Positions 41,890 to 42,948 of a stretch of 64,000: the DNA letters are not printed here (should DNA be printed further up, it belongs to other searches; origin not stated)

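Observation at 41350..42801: UbiE/MenG SAM-methyltransferase fused in one ORF to a 230-aa polytopic membrane domain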

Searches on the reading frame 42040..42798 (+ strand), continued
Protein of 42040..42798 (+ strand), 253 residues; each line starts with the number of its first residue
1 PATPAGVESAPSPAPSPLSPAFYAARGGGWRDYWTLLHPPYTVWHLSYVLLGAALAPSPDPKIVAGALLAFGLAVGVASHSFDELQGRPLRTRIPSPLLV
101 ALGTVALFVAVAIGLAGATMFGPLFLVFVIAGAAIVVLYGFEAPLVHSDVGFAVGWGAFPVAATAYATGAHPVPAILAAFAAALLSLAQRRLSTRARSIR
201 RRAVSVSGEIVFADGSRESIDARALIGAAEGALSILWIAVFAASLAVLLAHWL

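Call 37: list_cluster_members(proteins=[P0130, P0132, P0137, P0150, P0187, P0194, P0226, P0141, P0163, P0001])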
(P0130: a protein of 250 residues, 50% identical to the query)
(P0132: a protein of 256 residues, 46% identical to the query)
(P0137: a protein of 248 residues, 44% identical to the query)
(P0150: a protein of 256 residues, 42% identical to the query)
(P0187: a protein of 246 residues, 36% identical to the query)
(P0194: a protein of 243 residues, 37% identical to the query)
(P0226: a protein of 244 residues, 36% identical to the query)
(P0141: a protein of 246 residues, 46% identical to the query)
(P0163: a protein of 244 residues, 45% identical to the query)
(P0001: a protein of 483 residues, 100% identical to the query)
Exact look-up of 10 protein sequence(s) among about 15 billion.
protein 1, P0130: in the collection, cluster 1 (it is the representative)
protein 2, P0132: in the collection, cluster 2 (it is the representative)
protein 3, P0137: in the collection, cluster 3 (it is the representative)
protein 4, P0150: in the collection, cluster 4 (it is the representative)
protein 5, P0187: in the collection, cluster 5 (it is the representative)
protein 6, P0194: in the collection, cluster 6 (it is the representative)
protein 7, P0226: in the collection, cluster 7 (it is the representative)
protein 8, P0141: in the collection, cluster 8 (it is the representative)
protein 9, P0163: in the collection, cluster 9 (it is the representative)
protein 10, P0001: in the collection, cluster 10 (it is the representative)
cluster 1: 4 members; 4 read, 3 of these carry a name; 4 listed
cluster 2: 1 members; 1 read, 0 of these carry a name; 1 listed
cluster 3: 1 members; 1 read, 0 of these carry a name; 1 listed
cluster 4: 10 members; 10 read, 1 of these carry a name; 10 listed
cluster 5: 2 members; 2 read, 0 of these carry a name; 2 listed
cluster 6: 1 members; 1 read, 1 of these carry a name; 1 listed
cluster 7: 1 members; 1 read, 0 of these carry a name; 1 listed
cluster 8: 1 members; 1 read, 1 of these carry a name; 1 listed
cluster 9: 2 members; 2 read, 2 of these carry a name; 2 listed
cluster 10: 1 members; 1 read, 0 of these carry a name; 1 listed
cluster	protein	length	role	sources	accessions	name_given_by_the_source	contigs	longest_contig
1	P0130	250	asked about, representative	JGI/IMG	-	-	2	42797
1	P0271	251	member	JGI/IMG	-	hypothetical protein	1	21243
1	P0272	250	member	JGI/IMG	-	hypothetical protein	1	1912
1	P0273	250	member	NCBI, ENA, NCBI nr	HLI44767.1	MAG TPA: hypothetical protein VKU92_09910 [Acidimicrobiales bacterium] | hypothetical protein [Acidimicrobiales bacterium]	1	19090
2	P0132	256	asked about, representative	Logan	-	-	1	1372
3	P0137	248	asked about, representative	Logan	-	-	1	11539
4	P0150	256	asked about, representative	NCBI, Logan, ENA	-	-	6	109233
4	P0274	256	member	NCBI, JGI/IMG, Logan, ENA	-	hypothetical protein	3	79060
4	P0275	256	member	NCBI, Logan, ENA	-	-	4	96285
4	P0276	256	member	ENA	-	-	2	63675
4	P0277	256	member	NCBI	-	-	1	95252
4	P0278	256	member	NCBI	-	-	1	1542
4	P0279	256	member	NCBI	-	-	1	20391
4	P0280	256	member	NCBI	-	-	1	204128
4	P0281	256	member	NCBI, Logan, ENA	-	-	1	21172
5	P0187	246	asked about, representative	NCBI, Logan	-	-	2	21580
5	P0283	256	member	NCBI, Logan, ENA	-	-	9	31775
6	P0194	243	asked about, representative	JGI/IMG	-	hypothetical protein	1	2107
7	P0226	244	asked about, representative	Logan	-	-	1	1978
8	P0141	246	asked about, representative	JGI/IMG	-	hypothetical protein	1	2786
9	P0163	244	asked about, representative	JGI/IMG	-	hypothetical protein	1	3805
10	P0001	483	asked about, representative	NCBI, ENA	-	-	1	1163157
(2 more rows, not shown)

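Call 38: search_protein_families(library=ncbifam, proteins=[L014:5268-5996:+, L024:5145-5987:+, L053:5220-5963:+, L027:5230-5925:+, L045:5057-5983:+, L077:5310-6020:+, L051:5271-6008:+, L014:3950-5320:-, L029:3469-4431:+, L055:6738-7250:-], max_evalue=1e-10)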
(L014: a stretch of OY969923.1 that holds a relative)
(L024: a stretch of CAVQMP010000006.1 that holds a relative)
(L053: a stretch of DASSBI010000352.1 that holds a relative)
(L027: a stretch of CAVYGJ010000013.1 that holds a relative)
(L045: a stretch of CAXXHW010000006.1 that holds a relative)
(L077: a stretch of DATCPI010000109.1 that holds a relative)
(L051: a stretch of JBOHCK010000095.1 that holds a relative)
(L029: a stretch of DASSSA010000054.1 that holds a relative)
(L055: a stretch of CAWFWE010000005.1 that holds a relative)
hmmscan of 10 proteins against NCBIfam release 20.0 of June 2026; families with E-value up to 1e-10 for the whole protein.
L014:5268-5996:+ (243 aa): 16 families
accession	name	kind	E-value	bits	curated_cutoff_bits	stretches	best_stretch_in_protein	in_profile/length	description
NF052510.1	methyltran_MpqE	exception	2.6e-37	128.4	335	1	9-232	4-225/234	methyl-plastoquinone biosynthesis methyltransferase MpqE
TIGR01934.1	MenG_MenH_UbiE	subfamily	3.2e-36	124.7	158.35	1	14-232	2-214/223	ubiquinone/menaquinone biosynthesis methyltransferase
NF001244.0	PRK00216.1-5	equivalog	9.2e-36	123.3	216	1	13-184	10-183/236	bifunctional demethylmenaquinone methyltransferase/2-methoxy-6-polyprenyl-1,4-benzoquinol methylase UbiE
NF001241.0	PRK00216.1-2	equivalog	5.9e-31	107.9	327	1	5-178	5-171/231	demethylmenaquinone methyltransferase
NF001242.0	PRK00216.1-3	equivalog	2.3e-29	102.6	351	1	5-230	22-246/258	bifunctional demethylmenaquinone methyltransferase/2-methoxy-6-polyprenyl-1,4-benzoquinol methylase UbiE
NF001243.0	PRK00216.1-4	equivalog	1.4e-28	99.8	235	1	14-231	10-223/237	demethylmenaquinone methyltransferase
TIGR02752.1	MenG_heptapren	equivalog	1.2e-27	96.9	419.85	1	14-232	8-222/231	demethylmenaquinone methyltransferase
NF001240.0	PRK00216.1-1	equivalog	1.2e-23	83.5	378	1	14-185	26-199/251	bifunctional demethylmenaquinone methyltransferase/2-methoxy-6-polyprenyl-1,4-benzoquinol methylase UbiE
NF043040.1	corrin_prot_MT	hypoth_equivalog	6.4e-22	78.1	180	1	20-184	11-176/216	corrinoid protein-associated methyltransferase CpaM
NF004452.0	PRK05785.1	equivalog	2.6e-20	72.9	207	1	6-184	4-173/228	hypothetical protein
NF045667.1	MTase_DVU1556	equivalog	1.2e-13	51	155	1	50-152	21-117/213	DVU_1556 family methyltransferase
NF041537.1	ArsM_AhpD_UU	exception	1.2e-12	47.3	510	1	55-151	80-177/345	arsenite methyltransferase/AhpD domain selenoprotein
NF047649.1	MTase_UXPK_star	exception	1.9e-12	46.8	460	1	55-152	81-179/283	methyltransferase/UXPK-star double selenoprotein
NF045882.1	PLipidMtase_Leg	equivalog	2e-12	47.4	390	1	53-167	44-156/207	phospholipid N-methyltransferase PmtA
NF008264.0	PRK11036.1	equivalog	3.4e-11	43.1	366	1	49-157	42-149/261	tRNA uridine 5-oxyacetic acid(34) methyltransferase CmoM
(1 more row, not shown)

L024:5145-5987:+ (281 aa): 20 families
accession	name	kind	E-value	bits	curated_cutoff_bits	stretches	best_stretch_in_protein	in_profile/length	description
TIGR01934.1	MenG_MenH_UbiE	subfamily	4.8e-45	153.6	158.35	1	52-274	3-222/223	ubiquinone/menaquinone biosynthesis methyltransferase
NF001244.0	PRK00216.1-5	equivalog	7.7e-42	143.2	216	1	49-274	9-234/236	bifunctional demethylmenaquinone methyltransferase/2-methoxy-6-polyprenyl-1,4-benzoquinol methylase UbiE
NF001241.0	PRK00216.1-2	equivalog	3.7e-39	134.7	327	1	49-268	12-222/231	demethylmenaquinone methyltransferase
NF052510.1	methyltran_MpqE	exception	4.2e-34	118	335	1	47-270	5-229/234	methyl-plastoquinone biosynthesis methyltransferase MpqE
NF001243.0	PRK00216.1-4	equivalog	4.1e-32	111.4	235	1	48-276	7-234/237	demethylmenaquinone methyltransferase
NF001242.0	PRK00216.1-3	equivalog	4.8e-32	111.4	351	1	51-266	31-248/258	bifunctional demethylmenaquinone methyltransferase/2-methoxy-6-polyprenyl-1,4-benzoquinol methylase UbiE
TIGR02752.1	MenG_heptapren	equivalog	2.3e-31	109.1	419.85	1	51-275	8-231/231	demethylmenaquinone methyltransferase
NF001240.0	PRK00216.1-1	equivalog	5e-28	97.8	378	1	42-270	17-245/251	bifunctional demethylmenaquinone methyltransferase/2-methoxy-6-polyprenyl-1,4-benzoquinol methylase UbiE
NF043040.1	corrin_prot_MT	hypoth_equivalog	5.1e-24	84.9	180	1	57-209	11-165/216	corrinoid protein-associated methyltransferase CpaM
NF045667.1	MTase_DVU1556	equivalog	3.5e-17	62.6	155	1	81-190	15-118/213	DVU_1556 family methyltransferase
NF004452.0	PRK05785.1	equivalog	7.1e-17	61.7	207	1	51-224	12-176/228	hypothetical protein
NF047649.1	MTase_UXPK_star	exception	7.9e-17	61.2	460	1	89-191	78-181/283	methyltransferase/UXPK-star double selenoprotein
NF007610.0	PRK10258.1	equivalog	6.3e-16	58.5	342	1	79-207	33-154/251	malonyl-ACP O-methyltransferase BioC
NF041537.1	ArsM_AhpD_UU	exception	7.2e-16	57.9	510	1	89-189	77-178/345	arsenite methyltransferase/AhpD domain selenoprotein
NF045882.1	PLipidMtase_Leg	equivalog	1.2e-15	57.8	390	1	90-212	44-164/207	phospholipid N-methyltransferase PmtA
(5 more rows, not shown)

L053:5220-5963:+ (248 aa): 15 families
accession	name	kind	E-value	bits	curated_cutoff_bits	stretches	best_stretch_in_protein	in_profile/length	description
TIGR01934.1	MenG_MenH_UbiE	subfamily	1.6e-39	135.5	158.35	1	27-239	3-218/223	ubiquinone/menaquinone biosynthesis methyltransferase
NF001244.0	PRK00216.1-5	equivalog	1e-37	129.7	216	1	21-239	6-230/236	bifunctional demethylmenaquinone methyltransferase/2-methoxy-6-polyprenyl-1,4-benzoquinol methylase UbiE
NF001241.0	PRK00216.1-2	equivalog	1.3e-34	119.9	327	1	19-239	7-222/231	demethylmenaquinone methyltransferase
NF052510.1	methyltran_MpqE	exception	1.8e-30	106.1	335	1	20-239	3-227/234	methyl-plastoquinone biosynthesis methyltransferase MpqE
NF001242.0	PRK00216.1-3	equivalog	5.7e-28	98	351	1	26-238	31-249/258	bifunctional demethylmenaquinone methyltransferase/2-methoxy-6-polyprenyl-1,4-benzoquinol methylase UbiE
TIGR02752.1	MenG_heptapren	equivalog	5.6e-27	94.7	419.85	1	26-235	8-222/231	demethylmenaquinone methyltransferase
NF001243.0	PRK00216.1-4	equivalog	1.5e-26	93.2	235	1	24-238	8-227/237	demethylmenaquinone methyltransferase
NF001240.0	PRK00216.1-1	equivalog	1.4e-25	89.8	378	1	24-239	24-243/251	bifunctional demethylmenaquinone methyltransferase/2-methoxy-6-polyprenyl-1,4-benzoquinol methylase UbiE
NF043040.1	corrin_prot_MT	hypoth_equivalog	1e-20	74.1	180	1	35-176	14-164/216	corrinoid protein-associated methyltransferase CpaM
NF045667.1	MTase_DVU1556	equivalog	4.6e-18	65.4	155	1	61-158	21-118/213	DVU_1556 family methyltransferase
NF004452.0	PRK05785.1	equivalog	2.6e-14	53.3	207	1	24-158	10-145/228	hypothetical protein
NF007610.0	PRK10258.1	equivalog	1e-13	51.2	342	1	63-159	43-138/251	malonyl-ACP O-methyltransferase BioC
NF041537.1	ArsM_AhpD_UU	exception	7.3e-13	48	510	1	65-158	79-179/345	arsenite methyltransferase/AhpD domain selenoprotein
TIGR02072.1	BioC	equivalog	4.8e-12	46.2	184.95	1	55-159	23-132/244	malonyl-ACP O-methyltransferase BioC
NF047649.1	MTase_UXPK_star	exception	2.5e-11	43.1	460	1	65-158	80-180/283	methyltransferase/UXPK-star double selenoprotein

L027:5230-5925:+ (232 aa): 15 families
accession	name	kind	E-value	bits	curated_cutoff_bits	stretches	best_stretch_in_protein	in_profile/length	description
TIGR01934.1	MenG_MenH_UbiE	subfamily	1.8e-38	132.1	158.35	1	11-222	3-217/223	ubiquinone/menaquinone biosynthesis methyltransferase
NF001244.0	PRK00216.1-5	equivalog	8.2e-37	126.7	216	1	9-223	10-230/236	bifunctional demethylmenaquinone methyltransferase/2-methoxy-6-polyprenyl-1,4-benzoquinol methylase UbiE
NF001241.0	PRK00216.1-2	equivalog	6.7e-35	120.8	327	1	9-223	13-222/231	demethylmenaquinone methyltransferase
NF052510.1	methyltran_MpqE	exception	3.1e-29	102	335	1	9-223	8-227/234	methyl-plastoquinone biosynthesis methyltransferase MpqE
NF001242.0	PRK00216.1-3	equivalog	7e-27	94.4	351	1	12-222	33-249/258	bifunctional demethylmenaquinone methyltransferase/2-methoxy-6-polyprenyl-1,4-benzoquinol methylase UbiE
TIGR02752.1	MenG_heptapren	equivalog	1.8e-25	89.9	419.85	1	5-220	5-223/231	demethylmenaquinone methyltransferase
NF001243.0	PRK00216.1-4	equivalog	2.1e-25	89.5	235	1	11-226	11-231/237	demethylmenaquinone methyltransferase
NF001240.0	PRK00216.1-1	equivalog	1.2e-23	83.4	378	1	13-223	29-243/251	bifunctional demethylmenaquinone methyltransferase/2-methoxy-6-polyprenyl-1,4-benzoquinol methylase UbiE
NF043040.1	corrin_prot_MT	hypoth_equivalog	1.4e-22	80.2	180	1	19-160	14-164/216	corrinoid protein-associated methyltransferase CpaM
NF045667.1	MTase_DVU1556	equivalog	2.2e-18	66.5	155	1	45-143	21-119/213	DVU_1556 family methyltransferase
NF041537.1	ArsM_AhpD_UU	exception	4.9e-15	55.2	510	1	46-143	76-180/345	arsenite methyltransferase/AhpD domain selenoprotein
NF007610.0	PRK10258.1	equivalog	6e-15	55.2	342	1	45-143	41-138/251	malonyl-ACP O-methyltransferase BioC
NF004452.0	PRK05785.1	equivalog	1e-13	51.3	207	1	13-137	15-139/228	hypothetical protein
NF047649.1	MTase_UXPK_star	exception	4.8e-12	45.5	460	1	46-143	77-181/283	methyltransferase/UXPK-star double selenoprotein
TIGR02072.1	BioC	equivalog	1.5e-11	44.6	184.95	1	40-146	24-135/244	malonyl-ACP O-methyltransferase BioC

L045:5057-5983:+ (309 aa): 16 families
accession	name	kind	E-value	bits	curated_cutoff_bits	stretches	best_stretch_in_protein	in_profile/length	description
TIGR01934.1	MenG_MenH_UbiE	subfamily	5e-41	140.4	158.35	1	81-307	2-223/223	ubiquinone/menaquinone biosynthesis methyltransferase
NF052510.1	methyltran_MpqE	exception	5.4e-41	140.5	335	1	80-305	8-232/234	methyl-plastoquinone biosynthesis methyltransferase MpqE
NF001244.0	PRK00216.1-5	equivalog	1.4e-40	139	216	1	78-307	8-235/236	bifunctional demethylmenaquinone methyltransferase/2-methoxy-6-polyprenyl-1,4-benzoquinol methylase UbiE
NF001241.0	PRK00216.1-2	equivalog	1.2e-34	119.9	327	1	81-298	14-220/231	demethylmenaquinone methyltransferase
NF001243.0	PRK00216.1-4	equivalog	9.3e-31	107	235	1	81-307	10-233/237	demethylmenaquinone methyltransferase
TIGR02752.1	MenG_heptapren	equivalog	2.6e-30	105.7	419.85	1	81-307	8-231/231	demethylmenaquinone methyltransferase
NF001242.0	PRK00216.1-3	equivalog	1.3e-28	100.1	351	1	82-300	32-250/258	bifunctional demethylmenaquinone methyltransferase/2-methoxy-6-polyprenyl-1,4-benzoquinol methylase UbiE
NF001240.0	PRK00216.1-1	equivalog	2.6e-28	98.8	378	1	76-298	21-241/251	bifunctional demethylmenaquinone methyltransferase/2-methoxy-6-polyprenyl-1,4-benzoquinol methylase UbiE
NF043040.1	corrin_prot_MT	hypoth_equivalog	5.2e-20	71.8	180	1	84-240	8-166/216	corrinoid protein-associated methyltransferase CpaM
NF045667.1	MTase_DVU1556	equivalog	1.5e-16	60.5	155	1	108-220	12-118/213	DVU_1556 family methyltransferase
NF041537.1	ArsM_AhpD_UU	exception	1.9e-16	59.8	510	1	122-220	80-179/345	arsenite methyltransferase/AhpD domain selenoprotein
NF004452.0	PRK05785.1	equivalog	2.5e-16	59.9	207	1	80-248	11-170/228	hypothetical protein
NF047649.1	MTase_UXPK_star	exception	6.1e-16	58.3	460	1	123-221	82-181/283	methyltransferase/UXPK-star double selenoprotein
NF041536.1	ArsM_DUF2284_UU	exception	3.8e-12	45.3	575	1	118-220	75-179/459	arsenite methyltransferase/DUF2284 domain selenoprotein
NF008264.0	PRK11036.1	equivalog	1e-11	44.8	366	1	117-224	43-149/261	tRNA uridine 5-oxyacetic acid(34) methyltransferase CmoM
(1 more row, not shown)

L077:5310-6020:+ (237 aa): 19 families
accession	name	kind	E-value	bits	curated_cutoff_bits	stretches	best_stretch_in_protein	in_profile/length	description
TIGR01934.1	MenG_MenH_UbiE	subfamily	5.1e-42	143.7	158.35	1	9-226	3-214/223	ubiquinone/menaquinone biosynthesis methyltransferase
NF001244.0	PRK00216.1-5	equivalog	2e-41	141.8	216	1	9-180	12-185/236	bifunctional demethylmenaquinone methyltransferase/2-methoxy-6-polyprenyl-1,4-benzoquinol methylase UbiE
NF052510.1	methyltran_MpqE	exception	5.2e-39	134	335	1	9-226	10-225/234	methyl-plastoquinone biosynthesis methyltransferase MpqE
NF001241.0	PRK00216.1-2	equivalog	1.8e-34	119.4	327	1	9-226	15-220/231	demethylmenaquinone methyltransferase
NF001242.0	PRK00216.1-3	equivalog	6.8e-33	114.2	351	1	9-225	32-247/258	bifunctional demethylmenaquinone methyltransferase/2-methoxy-6-polyprenyl-1,4-benzoquinol methylase UbiE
TIGR02752.1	MenG_heptapren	equivalog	1.3e-30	106.6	419.85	1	10-227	10-223/231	demethylmenaquinone methyltransferase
NF001243.0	PRK00216.1-4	equivalog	4.6e-30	104.7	235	1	9-231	11-229/237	demethylmenaquinone methyltransferase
NF001240.0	PRK00216.1-1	equivalog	8.6e-30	103.6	378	1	9-226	27-241/251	bifunctional demethylmenaquinone methyltransferase/2-methoxy-6-polyprenyl-1,4-benzoquinol methylase UbiE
NF043040.1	corrin_prot_MT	hypoth_equivalog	3.8e-26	91.9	180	1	14-172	11-170/216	corrinoid protein-associated methyltransferase CpaM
NF045667.1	MTase_DVU1556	equivalog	3.6e-17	62.6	155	1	37-154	14-125/213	DVU_1556 family methyltransferase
NF045882.1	PLipidMtase_Leg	equivalog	1.3e-15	57.8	390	1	31-149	29-144/207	phospholipid N-methyltransferase PmtA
NF004452.0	PRK05785.1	equivalog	2.6e-15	56.5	207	1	9-181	13-176/228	hypothetical protein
NF047649.1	MTase_UXPK_star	exception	1.1e-14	54.1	460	1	47-149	79-182/283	methyltransferase/UXPK-star double selenoprotein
NF041537.1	ArsM_AhpD_UU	exception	2.8e-13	49.4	510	1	47-147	78-179/345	arsenite methyltransferase/AhpD domain selenoprotein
TIGR02072.1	BioC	equivalog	7.6e-12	45.6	184.95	1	36-147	22-131/244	malonyl-ACP O-methyltransferase BioC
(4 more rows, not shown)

L051:5271-6008:+ (246 aa): 17 families
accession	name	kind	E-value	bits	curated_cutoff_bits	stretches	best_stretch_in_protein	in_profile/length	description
NF001244.0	PRK00216.1-5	equivalog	9.5e-37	126.5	216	1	13-187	11-184/236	bifunctional demethylmenaquinone methyltransferase/2-methoxy-6-polyprenyl-1,4-benzoquinol methylase UbiE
TIGR01934.1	MenG_MenH_UbiE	subfamily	2.1e-36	125.3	158.35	1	14-186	3-171/223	ubiquinone/menaquinone biosynthesis methyltransferase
NF052510.1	methyltran_MpqE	exception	4.3e-35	121.2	335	1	13-232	9-223/234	methyl-plastoquinone biosynthesis methyltransferase MpqE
NF001241.0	PRK00216.1-2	equivalog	1.3e-32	113.4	327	1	15-181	16-172/231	demethylmenaquinone methyltransferase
NF001243.0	PRK00216.1-4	equivalog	3.3e-31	108.4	235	1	14-187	11-182/237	demethylmenaquinone methyltransferase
TIGR02752.1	MenG_heptapren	equivalog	2.1e-30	106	419.85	1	14-187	9-180/231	demethylmenaquinone methyltransferase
NF001240.0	PRK00216.1-1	equivalog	1.1e-29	103.2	378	1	14-205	27-215/251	bifunctional demethylmenaquinone methyltransferase/2-methoxy-6-polyprenyl-1,4-benzoquinol methylase UbiE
NF001242.0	PRK00216.1-3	equivalog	3.8e-29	101.9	351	1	12-189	30-208/258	bifunctional demethylmenaquinone methyltransferase/2-methoxy-6-polyprenyl-1,4-benzoquinol methylase UbiE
NF043040.1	corrin_prot_MT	hypoth_equivalog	9.3e-20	71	180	1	20-179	12-169/216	corrinoid protein-associated methyltransferase CpaM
NF047649.1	MTase_UXPK_star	exception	2.8e-14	52.8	460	1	43-154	72-179/283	methyltransferase/UXPK-star double selenoprotein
NF041537.1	ArsM_AhpD_UU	exception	4.6e-13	48.7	510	1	44-154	72-178/345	arsenite methyltransferase/AhpD domain selenoprotein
NF004452.0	PRK05785.1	equivalog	6.9e-13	48.6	207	1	9-187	8-174/228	hypothetical protein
NF008823.0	PRK11873.1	subfamily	1.3e-12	47.8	263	1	51-155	79-180/272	arsenite methyltransferase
NF045667.1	MTase_DVU1556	equivalog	1.8e-12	47.2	155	1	48-154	21-117/213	DVU_1556 family methyltransferase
NF045882.1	PLipidMtase_Leg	equivalog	2.9e-12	46.8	390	1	42-154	35-141/207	phospholipid N-methyltransferase PmtA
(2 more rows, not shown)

L014:3950-5320:- (457 aa): 18 families
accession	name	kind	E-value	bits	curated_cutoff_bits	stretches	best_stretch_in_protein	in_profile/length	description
TIGR02032.1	GG-red-SF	subfamily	4e-56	190.9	158.8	1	43-350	1-297/297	geranylgeranyl reductase family protein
NF045655.1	MkRedMenJ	equivalog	9.9e-40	136.7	700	1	42-394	4-356/406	menaquinone reductase MenJ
TIGR02023.1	BchP-ChlP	subfamily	1.5e-27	96.6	343.3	1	44-354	2-302/388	geranylgeranyl diphosphate reductase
NF049967.1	QhpG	equivalog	2e-22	79.7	240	1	45-383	1-322/423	flavin-dependent monooxygenase QhpG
NF041080.1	DGGGPL_reductase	equivalog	3.3e-19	69.1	580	1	42-351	1-312/447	digeranylgeranylglycerophospholipid reductase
NF041160.1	DGGPL_Thplmales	equivalog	1.3e-14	54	780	1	42-348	3-308/396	digeranylgeranylglycerophospholipid reductase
NF041385.1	Dggglyphlred_Halo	equivalog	3e-14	52.4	700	1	41-348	3-311/405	digeranylgeranylglycerophospholipid reductase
NF005313.0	PRK06847.1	subfamily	3.1e-13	49.4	372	0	44-232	6-201/375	hypothetical protein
TIGR02028.1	ChlP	equivalog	1.3e-12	47.3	505.3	1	45-353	3-307/398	geranylgeranyl reductase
NF004834.1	PRK06185.1-3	subfamily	1.8e-12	46.8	500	0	42-100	7-65/420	FAD-dependent oxidoreductase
NF004829.0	PRK06183.1-3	subfamily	4.5e-12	45.5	390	0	41-75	7-41/520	bifunctional 3-(3-hydroxy-phenyl)propionate/3-hydroxycinnamic acid hydroxylase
NF007542.0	PRK10157.1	subfamily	5.1e-12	45.2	610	0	43-75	6-38/428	FAD-dependent oxidoreductase FixC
NF008519.0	PRK11445.1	equivalog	5.4e-12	45.6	303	0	42-102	3-66/355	FAD-binding protein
NF033113.0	halo_ClmS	equivalog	1e-11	44.1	900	0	44-101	4-60/570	chloramphenicol-biosynthetic FADH2-dependent halogenase CmlS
NF038174.1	maturase_GoxB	equivalog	3.1e-11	43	400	0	44-202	2-162/358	glycine oxidase maturase GoxB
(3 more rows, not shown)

L029:3469-4431:+ (321 aa): 0 families

L055:6738-7250:- (171 aa): 0 families
